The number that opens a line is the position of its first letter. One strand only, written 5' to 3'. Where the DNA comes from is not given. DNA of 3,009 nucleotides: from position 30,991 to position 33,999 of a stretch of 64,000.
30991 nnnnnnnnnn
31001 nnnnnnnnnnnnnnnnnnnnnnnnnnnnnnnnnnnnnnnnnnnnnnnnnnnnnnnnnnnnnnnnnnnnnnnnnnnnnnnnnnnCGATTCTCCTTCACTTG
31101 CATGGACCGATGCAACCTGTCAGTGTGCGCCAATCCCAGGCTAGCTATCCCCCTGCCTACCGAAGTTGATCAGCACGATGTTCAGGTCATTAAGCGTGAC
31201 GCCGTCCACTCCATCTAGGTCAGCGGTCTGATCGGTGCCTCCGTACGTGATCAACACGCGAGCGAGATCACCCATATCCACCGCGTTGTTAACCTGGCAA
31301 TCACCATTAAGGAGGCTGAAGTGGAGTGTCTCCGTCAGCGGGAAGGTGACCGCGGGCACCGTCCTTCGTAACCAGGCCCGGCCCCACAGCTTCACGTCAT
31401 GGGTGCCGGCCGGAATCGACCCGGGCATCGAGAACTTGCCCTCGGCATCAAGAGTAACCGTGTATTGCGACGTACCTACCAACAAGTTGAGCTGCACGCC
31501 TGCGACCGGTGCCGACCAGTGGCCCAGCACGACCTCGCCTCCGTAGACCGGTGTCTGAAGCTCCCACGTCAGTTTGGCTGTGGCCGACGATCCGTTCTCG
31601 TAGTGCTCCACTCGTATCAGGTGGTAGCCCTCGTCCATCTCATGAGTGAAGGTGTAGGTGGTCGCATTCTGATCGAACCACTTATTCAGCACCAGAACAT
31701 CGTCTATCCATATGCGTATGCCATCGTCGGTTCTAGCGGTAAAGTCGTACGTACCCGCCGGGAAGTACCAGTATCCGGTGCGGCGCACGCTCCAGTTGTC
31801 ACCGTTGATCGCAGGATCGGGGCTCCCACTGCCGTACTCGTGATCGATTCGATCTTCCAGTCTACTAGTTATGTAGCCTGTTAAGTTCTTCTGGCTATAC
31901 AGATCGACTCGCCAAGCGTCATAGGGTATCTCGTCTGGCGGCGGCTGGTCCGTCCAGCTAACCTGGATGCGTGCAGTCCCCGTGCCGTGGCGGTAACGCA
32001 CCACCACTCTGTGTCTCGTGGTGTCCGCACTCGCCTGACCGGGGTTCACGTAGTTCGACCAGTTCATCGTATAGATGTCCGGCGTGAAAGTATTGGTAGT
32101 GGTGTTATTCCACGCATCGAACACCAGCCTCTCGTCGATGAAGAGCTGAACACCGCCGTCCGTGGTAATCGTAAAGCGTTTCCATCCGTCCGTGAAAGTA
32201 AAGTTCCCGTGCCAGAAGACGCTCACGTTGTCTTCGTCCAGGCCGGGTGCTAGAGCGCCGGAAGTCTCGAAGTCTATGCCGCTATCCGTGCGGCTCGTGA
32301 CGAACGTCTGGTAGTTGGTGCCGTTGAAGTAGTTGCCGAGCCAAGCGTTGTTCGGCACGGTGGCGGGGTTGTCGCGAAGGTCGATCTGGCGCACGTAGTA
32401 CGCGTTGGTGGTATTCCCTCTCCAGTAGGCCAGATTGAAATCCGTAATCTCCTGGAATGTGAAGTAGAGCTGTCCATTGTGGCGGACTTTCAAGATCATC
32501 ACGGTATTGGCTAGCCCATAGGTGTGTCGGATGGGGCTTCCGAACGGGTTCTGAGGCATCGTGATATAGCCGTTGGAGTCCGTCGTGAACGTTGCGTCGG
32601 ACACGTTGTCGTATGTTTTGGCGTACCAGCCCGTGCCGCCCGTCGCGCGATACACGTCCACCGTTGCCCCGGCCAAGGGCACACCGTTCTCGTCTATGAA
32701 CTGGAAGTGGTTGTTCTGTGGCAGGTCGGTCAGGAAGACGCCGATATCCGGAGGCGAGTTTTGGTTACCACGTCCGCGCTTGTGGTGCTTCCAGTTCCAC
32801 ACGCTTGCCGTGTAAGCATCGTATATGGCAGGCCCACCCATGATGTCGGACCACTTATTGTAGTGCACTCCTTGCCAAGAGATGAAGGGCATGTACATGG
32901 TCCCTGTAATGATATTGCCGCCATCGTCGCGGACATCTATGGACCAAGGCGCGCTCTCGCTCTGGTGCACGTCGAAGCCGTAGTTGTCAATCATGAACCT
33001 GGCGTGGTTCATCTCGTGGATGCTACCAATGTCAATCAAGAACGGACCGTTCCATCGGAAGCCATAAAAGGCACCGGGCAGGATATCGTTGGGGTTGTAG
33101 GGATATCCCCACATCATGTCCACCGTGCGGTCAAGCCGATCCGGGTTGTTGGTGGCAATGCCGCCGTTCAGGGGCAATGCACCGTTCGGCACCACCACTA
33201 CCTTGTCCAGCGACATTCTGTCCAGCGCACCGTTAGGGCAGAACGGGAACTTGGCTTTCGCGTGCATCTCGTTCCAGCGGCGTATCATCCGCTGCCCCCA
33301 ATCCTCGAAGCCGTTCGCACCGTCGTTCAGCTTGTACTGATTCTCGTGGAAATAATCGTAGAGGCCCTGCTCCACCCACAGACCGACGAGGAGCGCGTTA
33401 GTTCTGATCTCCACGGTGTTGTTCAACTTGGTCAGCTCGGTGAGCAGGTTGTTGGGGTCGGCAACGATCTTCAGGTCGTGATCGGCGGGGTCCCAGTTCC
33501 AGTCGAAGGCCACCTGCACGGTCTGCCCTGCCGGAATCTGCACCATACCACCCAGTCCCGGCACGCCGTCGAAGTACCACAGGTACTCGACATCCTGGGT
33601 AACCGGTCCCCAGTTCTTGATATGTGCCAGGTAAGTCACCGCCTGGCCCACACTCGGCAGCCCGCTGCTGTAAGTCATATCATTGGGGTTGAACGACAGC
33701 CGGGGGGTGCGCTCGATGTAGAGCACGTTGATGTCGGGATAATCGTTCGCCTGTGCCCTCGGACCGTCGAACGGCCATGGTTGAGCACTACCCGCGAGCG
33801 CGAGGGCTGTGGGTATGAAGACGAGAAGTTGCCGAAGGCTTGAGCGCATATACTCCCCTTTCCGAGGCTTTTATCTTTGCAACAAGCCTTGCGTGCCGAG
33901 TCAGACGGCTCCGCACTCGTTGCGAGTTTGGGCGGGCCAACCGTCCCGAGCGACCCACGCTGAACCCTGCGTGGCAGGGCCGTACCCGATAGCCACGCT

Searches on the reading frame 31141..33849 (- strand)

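Call 29: search_protein_families(library=pfam, proteins=[window:31141-33849:-], max_evalue=0.01)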
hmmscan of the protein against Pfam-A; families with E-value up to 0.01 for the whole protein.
window:31141-33849:- (902 aa): 5 families
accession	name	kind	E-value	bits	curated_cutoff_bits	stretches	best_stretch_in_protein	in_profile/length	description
PF07691.17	PA14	-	1.3e-17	64.4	24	2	653-764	12-135/147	PA14 domain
PF13620.12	CarboxypepD_reg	-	4.4e-07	30.6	32.3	1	779-839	11-72/82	Carboxypeptidase regulatory-like domain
PF07705.17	CARDB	-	0.00016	22.3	22.7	1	59-146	9-99/101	CARDB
PF20598.4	DUF6795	-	0.00076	20.2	27.4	0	386-435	6-47/103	Domain of unknown function (DUF6795)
PF17802.7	SpaA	-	0.005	17.4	23.1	0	386-437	9-52/91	Prealbumin-like fold domain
